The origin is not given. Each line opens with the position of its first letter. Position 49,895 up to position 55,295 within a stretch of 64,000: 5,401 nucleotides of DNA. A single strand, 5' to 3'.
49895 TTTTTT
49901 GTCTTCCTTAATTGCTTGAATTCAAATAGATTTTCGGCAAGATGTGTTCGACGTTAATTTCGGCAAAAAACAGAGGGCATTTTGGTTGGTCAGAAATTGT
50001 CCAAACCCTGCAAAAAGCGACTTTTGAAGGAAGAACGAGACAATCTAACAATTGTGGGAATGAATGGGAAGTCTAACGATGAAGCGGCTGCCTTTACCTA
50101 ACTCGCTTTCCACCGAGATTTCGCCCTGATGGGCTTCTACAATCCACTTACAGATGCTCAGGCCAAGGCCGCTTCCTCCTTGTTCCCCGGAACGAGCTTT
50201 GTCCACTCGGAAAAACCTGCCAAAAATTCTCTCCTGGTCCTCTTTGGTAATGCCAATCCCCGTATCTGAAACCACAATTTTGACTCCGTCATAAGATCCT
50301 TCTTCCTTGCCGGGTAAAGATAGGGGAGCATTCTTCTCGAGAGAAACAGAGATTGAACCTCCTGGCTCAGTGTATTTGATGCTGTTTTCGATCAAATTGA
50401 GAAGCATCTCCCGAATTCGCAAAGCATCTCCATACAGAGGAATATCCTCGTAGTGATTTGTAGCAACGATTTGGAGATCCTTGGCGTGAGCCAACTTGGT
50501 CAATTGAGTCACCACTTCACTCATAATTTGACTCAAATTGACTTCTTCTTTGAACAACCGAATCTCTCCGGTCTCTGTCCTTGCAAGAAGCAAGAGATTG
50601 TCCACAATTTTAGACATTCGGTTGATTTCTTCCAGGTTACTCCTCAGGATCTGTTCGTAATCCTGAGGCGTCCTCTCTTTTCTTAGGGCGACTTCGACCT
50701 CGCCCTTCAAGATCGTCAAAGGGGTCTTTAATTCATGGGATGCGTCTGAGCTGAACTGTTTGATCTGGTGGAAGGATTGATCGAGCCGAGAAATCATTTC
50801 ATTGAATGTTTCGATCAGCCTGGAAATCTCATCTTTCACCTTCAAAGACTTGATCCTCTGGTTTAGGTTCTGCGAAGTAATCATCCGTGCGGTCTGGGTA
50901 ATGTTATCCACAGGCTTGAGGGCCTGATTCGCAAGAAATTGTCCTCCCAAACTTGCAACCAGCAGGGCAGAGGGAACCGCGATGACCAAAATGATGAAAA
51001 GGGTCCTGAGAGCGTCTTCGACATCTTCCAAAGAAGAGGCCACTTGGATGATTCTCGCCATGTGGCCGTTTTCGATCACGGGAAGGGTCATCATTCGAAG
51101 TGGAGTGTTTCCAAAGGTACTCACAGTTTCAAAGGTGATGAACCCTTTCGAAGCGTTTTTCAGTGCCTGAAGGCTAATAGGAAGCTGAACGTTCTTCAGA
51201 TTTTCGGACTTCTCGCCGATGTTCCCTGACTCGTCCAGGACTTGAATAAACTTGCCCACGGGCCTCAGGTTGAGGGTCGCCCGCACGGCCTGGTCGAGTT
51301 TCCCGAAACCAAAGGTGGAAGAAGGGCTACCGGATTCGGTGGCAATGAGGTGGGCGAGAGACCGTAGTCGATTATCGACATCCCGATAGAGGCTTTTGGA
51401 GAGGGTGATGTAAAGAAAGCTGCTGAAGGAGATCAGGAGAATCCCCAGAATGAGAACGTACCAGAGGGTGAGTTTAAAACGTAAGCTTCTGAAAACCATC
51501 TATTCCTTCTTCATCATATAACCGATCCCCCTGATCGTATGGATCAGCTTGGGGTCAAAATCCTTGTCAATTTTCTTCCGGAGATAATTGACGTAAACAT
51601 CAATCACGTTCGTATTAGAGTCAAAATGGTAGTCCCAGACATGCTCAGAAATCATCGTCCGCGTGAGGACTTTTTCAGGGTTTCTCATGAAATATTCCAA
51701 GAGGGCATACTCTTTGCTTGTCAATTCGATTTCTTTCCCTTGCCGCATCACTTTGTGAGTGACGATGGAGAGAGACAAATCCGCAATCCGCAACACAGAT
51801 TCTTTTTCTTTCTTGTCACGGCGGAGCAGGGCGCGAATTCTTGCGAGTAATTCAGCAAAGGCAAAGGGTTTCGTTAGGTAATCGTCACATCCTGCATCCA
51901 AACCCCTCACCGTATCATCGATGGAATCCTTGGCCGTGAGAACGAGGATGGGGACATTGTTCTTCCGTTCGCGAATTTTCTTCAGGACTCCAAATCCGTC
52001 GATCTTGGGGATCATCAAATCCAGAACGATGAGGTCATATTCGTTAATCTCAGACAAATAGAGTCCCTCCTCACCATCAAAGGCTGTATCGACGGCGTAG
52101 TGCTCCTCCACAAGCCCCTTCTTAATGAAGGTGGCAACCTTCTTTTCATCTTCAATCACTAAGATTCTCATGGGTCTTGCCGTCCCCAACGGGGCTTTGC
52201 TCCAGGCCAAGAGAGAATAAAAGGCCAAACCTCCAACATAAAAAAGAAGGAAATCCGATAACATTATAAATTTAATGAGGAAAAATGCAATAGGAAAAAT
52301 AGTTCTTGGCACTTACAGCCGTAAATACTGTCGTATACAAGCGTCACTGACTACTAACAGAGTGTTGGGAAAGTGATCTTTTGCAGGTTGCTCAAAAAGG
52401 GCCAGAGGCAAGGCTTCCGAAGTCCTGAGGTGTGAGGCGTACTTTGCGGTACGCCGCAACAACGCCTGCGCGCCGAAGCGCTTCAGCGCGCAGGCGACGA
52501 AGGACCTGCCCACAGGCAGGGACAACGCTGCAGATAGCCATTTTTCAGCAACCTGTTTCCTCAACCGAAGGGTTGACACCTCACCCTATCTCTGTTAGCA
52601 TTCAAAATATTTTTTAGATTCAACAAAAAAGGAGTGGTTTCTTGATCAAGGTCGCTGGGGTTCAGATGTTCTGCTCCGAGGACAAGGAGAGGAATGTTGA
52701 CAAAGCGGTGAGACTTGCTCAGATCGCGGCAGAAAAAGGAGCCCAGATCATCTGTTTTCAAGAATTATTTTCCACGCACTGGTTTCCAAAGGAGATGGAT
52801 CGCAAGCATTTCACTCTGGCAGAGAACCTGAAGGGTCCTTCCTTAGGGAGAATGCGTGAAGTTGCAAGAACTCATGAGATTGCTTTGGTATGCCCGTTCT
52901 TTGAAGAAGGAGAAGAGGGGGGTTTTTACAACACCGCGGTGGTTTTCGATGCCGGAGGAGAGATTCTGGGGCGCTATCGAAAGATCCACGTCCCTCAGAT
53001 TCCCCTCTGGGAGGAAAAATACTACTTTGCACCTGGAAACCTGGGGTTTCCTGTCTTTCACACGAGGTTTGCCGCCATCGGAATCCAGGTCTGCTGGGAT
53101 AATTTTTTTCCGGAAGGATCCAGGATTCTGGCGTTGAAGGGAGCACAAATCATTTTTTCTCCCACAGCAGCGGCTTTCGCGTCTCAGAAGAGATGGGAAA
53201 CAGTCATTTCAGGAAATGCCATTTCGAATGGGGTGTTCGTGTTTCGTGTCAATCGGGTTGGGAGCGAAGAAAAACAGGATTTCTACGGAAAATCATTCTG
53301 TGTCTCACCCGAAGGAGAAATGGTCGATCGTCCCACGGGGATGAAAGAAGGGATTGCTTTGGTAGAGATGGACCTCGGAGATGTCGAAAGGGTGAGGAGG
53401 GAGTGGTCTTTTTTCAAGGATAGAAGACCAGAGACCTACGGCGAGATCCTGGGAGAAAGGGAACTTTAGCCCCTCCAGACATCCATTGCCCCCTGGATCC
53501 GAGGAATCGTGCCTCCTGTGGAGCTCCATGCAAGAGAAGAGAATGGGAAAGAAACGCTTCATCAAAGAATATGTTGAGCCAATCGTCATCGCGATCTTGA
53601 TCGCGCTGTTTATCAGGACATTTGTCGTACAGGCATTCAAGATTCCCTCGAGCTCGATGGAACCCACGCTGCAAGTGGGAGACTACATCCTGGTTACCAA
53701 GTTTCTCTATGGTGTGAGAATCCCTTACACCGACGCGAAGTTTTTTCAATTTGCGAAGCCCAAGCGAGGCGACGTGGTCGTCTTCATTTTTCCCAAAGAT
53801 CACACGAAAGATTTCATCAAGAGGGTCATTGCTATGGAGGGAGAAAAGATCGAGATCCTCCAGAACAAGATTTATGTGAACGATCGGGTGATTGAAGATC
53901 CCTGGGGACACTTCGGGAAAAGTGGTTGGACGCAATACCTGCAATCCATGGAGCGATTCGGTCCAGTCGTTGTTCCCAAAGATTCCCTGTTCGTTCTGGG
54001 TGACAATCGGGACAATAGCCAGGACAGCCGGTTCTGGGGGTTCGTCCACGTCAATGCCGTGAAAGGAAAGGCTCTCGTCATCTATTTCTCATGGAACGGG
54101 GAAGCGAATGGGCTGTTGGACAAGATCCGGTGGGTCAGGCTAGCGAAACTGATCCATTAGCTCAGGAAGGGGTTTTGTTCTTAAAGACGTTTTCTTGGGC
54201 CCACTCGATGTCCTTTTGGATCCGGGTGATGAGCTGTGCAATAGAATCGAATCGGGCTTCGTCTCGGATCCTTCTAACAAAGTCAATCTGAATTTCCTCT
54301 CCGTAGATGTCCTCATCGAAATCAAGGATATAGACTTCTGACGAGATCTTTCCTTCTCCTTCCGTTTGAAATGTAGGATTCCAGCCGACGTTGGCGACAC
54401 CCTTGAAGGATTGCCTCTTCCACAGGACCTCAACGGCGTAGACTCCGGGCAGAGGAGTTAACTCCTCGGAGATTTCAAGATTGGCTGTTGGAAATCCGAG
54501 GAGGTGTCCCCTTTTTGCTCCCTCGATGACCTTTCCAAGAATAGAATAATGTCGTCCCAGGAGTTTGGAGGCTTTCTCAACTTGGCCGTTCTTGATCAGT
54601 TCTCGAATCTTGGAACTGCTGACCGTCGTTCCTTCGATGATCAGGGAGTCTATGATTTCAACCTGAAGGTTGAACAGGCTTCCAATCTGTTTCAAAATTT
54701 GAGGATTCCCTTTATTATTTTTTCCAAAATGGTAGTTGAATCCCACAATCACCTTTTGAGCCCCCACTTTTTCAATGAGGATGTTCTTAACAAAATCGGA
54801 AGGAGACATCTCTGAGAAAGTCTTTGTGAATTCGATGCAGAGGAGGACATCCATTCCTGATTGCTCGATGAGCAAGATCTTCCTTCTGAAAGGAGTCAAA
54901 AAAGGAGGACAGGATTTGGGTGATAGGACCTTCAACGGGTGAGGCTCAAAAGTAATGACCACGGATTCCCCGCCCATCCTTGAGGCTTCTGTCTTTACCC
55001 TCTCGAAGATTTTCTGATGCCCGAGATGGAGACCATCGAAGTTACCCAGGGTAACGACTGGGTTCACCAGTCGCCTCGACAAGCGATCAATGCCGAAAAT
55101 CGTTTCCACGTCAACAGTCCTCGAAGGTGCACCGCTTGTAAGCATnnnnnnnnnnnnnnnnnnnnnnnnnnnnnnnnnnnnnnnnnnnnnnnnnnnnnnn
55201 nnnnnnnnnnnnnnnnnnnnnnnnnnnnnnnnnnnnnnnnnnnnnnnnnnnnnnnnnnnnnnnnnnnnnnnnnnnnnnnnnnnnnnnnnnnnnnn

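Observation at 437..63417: Unrecognised two-hairpin intergenic repeat family at very high density (18 copies in 64 kb)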

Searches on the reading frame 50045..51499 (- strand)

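Call 39: search_protein_families(library=pfam, proteins=[window:50045-51499:-], max_evalue=0.001)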
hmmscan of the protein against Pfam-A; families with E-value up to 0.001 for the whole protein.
window:50045-51499:- (484 aa): 3 families
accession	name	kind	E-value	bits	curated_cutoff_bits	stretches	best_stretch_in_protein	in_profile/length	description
PF02518.31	HATPase_c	-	7e-32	110.6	26.4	1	357-479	1-109/111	Histidine kinase-, DNA gyrase B-, and HSP90-like ATPase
PF00512.31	HisKA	-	2.1e-16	60.2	26.9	1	247-311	3-66/66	His Kinase A (phospho-acceptor) domain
PF00672.30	HAMP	-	3.5e-12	46.9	25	1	188-240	1-52/53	HAMP domain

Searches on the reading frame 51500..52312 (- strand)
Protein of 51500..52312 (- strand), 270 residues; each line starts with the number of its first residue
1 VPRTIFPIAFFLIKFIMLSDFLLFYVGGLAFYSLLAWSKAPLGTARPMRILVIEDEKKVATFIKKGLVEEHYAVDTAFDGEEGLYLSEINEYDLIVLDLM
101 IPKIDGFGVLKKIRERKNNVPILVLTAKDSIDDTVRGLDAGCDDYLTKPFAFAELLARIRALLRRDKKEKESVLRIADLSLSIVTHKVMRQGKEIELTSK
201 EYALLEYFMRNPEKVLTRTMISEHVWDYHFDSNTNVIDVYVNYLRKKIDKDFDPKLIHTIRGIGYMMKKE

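Call 39: search_protein_families(library=pfam, proteins=[window:51500-52312:-], max_evalue=0.001)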
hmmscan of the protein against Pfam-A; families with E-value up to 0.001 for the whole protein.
window:51500-52312:- (270 aa): 2 families
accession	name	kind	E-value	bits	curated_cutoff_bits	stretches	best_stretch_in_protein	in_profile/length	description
PF00486.34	Trans_reg_C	-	3.7e-29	101.1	26.2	1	192-267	1-77/77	Transcriptional regulatory protein, C terminal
PF00072.30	Response_reg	-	9.4e-29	100.3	30.2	1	50-160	1-111/111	Response regulator receiver domain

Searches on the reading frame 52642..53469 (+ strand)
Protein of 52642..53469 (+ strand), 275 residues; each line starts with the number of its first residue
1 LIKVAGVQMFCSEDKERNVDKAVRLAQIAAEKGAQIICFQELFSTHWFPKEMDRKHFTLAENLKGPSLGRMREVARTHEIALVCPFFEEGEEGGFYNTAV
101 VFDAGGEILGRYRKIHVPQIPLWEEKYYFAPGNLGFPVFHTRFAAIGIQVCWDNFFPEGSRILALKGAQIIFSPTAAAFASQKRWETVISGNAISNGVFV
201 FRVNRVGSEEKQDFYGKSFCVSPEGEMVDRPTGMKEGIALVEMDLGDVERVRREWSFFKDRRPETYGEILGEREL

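Call 39: search_protein_families(library=pfam, proteins=[window:52642-53469:+], max_evalue=0.001)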
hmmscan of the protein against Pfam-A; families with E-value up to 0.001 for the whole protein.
window:52642-53469:+ (275 aa): 1 family
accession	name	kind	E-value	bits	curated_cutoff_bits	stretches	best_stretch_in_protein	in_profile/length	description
PF00795.27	CN_hydrolase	-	1.4e-60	205.2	23.2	1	3-253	1-256/256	Carbon-nitrogen hydrolase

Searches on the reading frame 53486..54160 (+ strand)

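Call 39: search_protein_families(library=pfam, proteins=[window:53486-54160:+], max_evalue=0.001)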
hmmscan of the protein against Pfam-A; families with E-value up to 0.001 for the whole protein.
window:53486-54160:+ (224 aa): 1 family
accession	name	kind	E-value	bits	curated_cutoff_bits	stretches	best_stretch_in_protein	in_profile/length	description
PF10502.14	Peptidase_S26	-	3.4e-51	174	22.9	1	27-201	2-168/168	Signal peptidase, peptidase S26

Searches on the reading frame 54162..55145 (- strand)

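Call 39: search_protein_families(library=pfam, proteins=[window:54162-55145:-], max_evalue=0.001)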
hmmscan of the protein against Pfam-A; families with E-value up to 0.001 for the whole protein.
window:54162-55145:- (327 aa): 2 families
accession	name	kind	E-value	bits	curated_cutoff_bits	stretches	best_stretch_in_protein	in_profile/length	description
PF06574.18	FAD_syn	-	4.3e-50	170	27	1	28-178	7-157/158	FAD synthetase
PF01687.23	Flavokinase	-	1.4e-41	142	19.6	1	196-318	1-122/124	Riboflavin kinase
